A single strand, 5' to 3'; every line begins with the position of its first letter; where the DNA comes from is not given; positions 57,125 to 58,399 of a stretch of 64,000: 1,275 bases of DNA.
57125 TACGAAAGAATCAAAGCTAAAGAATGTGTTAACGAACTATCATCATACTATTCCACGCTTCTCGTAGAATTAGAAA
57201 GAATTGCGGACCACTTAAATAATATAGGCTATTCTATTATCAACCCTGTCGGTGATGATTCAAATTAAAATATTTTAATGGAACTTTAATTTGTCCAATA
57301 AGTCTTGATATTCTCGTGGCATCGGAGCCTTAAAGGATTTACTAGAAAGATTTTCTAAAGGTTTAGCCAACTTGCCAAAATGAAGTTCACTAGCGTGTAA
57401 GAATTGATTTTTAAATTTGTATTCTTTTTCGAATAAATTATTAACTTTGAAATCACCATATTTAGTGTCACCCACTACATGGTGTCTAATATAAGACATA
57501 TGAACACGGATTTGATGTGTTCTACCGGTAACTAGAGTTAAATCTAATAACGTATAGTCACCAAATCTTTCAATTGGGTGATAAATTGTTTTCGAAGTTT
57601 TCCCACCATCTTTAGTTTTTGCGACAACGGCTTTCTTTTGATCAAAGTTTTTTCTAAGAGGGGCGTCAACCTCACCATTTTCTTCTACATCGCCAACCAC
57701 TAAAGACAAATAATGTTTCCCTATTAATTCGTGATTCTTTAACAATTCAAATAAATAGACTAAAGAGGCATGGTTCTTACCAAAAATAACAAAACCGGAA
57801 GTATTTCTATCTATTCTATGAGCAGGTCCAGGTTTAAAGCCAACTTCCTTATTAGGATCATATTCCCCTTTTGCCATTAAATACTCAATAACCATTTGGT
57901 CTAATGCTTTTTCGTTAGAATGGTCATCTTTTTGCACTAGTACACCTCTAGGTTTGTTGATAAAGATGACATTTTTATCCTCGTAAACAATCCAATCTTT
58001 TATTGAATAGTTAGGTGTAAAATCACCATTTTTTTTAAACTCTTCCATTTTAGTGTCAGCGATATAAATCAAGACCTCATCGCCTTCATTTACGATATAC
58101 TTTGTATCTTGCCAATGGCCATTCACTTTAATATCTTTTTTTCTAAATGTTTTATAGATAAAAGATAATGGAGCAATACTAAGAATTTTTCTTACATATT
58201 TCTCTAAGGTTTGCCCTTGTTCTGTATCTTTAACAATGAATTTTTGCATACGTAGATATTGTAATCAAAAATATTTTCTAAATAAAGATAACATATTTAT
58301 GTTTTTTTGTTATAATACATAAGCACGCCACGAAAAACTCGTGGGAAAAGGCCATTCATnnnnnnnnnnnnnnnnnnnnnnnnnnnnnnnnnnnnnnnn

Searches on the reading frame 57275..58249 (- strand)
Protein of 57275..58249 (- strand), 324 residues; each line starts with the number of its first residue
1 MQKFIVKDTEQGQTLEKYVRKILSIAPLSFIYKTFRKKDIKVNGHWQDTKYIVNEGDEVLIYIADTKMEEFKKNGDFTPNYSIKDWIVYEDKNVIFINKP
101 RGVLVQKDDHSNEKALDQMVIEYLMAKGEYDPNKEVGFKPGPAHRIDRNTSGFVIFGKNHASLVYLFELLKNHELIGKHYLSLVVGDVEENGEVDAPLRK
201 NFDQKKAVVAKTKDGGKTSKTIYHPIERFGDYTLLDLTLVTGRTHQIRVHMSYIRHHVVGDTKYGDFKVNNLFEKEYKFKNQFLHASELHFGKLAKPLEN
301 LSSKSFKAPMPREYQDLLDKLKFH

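Call 55: search_protein_families(library=pfam, proteins=[window:57275-58249:-], max_evalue=0.00001)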
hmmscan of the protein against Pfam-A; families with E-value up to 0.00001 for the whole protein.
window:57275-58249:- (324 aa): 1 family
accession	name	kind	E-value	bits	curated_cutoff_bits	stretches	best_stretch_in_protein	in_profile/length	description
PF00849.27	PseudoU_synth_2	-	3.7e-32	112.1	26.8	1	93-252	1-151/152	RNA pseudouridylate synthase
